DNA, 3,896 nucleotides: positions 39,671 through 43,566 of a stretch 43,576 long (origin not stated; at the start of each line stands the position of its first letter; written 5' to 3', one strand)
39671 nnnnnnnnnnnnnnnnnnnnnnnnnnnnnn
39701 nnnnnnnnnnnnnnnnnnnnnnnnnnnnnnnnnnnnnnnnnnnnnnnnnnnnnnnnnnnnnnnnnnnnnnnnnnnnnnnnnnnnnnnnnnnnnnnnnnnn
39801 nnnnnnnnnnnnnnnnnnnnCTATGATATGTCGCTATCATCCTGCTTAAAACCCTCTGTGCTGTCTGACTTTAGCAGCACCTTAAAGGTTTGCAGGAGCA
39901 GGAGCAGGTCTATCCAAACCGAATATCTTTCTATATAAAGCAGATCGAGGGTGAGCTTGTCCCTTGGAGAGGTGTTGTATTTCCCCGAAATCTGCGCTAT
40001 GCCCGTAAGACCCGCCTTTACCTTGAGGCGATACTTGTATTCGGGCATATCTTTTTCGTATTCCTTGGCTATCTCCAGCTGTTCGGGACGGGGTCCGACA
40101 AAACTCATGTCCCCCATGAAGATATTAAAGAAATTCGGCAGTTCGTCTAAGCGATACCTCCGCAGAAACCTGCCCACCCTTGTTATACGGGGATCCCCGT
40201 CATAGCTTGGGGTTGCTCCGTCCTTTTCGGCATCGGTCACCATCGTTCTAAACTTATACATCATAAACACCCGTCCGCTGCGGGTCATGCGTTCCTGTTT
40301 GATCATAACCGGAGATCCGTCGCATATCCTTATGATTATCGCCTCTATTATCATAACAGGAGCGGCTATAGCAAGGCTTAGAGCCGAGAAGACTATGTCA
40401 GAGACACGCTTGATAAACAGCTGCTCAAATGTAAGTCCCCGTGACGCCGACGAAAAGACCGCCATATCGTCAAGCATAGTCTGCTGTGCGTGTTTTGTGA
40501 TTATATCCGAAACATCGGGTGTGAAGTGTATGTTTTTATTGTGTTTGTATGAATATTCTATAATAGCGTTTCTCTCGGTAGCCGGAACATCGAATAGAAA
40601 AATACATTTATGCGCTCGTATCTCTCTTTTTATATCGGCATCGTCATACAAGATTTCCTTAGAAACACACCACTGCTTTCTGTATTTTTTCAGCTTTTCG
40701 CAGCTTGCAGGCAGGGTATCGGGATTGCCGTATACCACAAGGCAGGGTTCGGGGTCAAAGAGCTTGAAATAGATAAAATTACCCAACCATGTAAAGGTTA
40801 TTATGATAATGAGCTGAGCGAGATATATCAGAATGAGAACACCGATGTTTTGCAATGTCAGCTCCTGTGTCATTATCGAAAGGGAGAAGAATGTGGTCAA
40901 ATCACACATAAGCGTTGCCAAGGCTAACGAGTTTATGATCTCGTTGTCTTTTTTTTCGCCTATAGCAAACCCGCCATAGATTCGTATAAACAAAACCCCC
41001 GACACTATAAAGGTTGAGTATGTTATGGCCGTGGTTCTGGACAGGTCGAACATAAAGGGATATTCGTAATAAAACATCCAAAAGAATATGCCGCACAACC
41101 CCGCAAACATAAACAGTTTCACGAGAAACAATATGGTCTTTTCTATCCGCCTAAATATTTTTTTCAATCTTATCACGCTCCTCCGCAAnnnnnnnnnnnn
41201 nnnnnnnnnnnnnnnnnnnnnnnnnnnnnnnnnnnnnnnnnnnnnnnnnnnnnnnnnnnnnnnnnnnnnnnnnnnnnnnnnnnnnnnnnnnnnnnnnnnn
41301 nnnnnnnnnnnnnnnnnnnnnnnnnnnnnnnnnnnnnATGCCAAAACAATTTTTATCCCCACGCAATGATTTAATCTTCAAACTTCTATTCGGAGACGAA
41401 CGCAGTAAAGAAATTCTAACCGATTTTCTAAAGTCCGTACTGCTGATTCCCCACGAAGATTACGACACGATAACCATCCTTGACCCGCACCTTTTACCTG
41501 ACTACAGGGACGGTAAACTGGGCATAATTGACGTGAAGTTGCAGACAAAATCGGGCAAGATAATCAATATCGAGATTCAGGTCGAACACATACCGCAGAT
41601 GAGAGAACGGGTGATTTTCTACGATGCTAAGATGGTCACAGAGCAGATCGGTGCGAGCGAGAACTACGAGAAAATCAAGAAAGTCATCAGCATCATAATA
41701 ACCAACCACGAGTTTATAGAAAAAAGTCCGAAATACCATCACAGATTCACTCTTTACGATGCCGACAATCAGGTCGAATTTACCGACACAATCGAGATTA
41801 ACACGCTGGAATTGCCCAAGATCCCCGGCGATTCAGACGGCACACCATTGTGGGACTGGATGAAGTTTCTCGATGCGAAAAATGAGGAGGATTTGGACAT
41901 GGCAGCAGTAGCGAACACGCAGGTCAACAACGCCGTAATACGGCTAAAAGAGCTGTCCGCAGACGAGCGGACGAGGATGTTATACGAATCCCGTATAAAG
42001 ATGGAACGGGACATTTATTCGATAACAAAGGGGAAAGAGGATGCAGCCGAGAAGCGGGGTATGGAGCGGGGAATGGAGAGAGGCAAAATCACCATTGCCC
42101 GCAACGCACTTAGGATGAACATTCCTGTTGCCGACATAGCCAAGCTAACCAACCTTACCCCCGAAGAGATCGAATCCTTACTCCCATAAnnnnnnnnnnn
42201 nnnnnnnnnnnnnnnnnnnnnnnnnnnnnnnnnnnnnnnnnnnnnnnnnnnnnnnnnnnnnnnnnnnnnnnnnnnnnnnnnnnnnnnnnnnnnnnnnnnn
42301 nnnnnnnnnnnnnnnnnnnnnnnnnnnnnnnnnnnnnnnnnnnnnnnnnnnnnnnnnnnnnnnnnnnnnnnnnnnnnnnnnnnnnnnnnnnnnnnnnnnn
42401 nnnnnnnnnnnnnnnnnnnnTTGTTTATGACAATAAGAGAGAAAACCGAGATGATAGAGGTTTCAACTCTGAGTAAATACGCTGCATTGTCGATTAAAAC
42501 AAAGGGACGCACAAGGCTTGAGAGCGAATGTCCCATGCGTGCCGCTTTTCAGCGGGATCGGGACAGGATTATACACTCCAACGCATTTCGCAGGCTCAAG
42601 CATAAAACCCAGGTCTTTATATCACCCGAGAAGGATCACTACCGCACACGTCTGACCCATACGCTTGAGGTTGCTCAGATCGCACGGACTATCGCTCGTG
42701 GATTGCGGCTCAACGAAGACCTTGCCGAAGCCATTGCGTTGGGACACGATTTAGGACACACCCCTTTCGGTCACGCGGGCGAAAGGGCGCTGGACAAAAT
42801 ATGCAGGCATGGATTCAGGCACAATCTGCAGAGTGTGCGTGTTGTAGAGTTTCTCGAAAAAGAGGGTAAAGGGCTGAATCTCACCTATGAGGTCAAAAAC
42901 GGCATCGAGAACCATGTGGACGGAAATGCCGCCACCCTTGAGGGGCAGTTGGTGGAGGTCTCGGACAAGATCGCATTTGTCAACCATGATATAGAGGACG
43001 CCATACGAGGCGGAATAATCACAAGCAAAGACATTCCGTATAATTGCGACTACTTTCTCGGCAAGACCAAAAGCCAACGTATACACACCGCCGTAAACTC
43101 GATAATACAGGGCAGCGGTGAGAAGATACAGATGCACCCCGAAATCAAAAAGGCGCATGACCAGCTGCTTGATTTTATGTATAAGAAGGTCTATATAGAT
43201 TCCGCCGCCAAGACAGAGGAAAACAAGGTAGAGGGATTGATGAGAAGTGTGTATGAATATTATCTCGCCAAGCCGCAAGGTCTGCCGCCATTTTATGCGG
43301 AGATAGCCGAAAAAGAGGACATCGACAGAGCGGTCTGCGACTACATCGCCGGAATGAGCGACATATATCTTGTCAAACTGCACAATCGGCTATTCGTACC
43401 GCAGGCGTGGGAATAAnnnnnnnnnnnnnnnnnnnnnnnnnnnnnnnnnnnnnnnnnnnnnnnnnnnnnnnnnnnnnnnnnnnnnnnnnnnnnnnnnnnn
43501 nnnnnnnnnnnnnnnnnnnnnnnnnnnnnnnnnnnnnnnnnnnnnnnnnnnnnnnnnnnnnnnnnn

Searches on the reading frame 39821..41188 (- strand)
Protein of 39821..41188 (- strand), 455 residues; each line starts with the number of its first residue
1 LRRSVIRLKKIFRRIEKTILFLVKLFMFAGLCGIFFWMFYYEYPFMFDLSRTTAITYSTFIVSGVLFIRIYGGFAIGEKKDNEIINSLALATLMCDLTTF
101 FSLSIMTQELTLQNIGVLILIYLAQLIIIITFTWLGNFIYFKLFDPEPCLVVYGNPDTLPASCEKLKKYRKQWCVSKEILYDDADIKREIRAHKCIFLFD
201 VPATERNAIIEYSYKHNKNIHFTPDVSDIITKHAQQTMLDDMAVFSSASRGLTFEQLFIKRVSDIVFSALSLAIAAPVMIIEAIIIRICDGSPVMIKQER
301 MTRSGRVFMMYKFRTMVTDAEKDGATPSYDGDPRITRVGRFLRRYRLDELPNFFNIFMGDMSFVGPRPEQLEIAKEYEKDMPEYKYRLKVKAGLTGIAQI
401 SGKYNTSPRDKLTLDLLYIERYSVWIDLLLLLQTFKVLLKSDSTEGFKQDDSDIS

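Call 23: search_protein_families(library=pfam, proteins=[window:39821-41188:-], max_evalue=0.001)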
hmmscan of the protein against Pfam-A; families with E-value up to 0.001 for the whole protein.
window:39821-41188:- (455 aa): 1 family
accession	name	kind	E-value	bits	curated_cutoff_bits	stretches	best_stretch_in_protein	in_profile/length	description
PF02397.22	Bac_transf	-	1.5e-62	210.8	27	1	260-440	1-179/179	Bacterial sugar transferase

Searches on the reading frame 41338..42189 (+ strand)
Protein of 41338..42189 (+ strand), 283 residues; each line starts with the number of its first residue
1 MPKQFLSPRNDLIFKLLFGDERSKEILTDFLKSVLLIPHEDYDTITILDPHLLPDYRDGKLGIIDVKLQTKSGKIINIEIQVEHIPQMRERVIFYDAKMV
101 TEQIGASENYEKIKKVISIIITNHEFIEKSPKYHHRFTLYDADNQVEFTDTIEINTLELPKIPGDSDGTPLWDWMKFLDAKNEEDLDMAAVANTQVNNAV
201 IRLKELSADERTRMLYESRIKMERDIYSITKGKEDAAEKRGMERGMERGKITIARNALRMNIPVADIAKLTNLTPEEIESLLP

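Call 23: search_protein_families(library=pfam, proteins=[window:41338-42189:+], max_evalue=0.001)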
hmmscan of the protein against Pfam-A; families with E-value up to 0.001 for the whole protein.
window:41338-42189:+ (283 aa): 1 family
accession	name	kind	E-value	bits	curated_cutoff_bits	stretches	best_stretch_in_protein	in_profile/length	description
PF12784.13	PDDEXK_2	-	3.9e-52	177.7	27.4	1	8-229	1-225/229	PD-(D/E)XK nuclease family transposase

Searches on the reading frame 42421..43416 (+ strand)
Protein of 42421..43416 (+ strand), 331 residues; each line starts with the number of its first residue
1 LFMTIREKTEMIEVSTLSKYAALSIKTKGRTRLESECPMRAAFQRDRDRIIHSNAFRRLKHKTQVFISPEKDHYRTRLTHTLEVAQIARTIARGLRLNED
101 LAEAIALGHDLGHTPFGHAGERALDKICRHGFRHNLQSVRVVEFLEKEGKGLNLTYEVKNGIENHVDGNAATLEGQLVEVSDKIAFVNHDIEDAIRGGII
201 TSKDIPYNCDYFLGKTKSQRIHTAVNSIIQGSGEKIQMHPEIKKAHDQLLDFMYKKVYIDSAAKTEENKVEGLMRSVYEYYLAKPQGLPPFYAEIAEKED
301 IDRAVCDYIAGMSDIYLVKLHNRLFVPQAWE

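Call 23: search_protein_families(library=pfam, proteins=[window:42421-43416:+], max_evalue=0.001)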
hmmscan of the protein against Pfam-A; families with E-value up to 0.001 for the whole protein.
window:42421-43416:+ (331 aa): 2 families
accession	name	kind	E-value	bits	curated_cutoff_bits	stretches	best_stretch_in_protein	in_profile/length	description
PF13286.11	HD_assoc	-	1.1e-19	71.2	22.2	1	236-323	1-91/91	Phosphohydrolase-associated domain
PF01966.28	HD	-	5.1e-16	59.4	22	1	77-185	1-114/116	HD domain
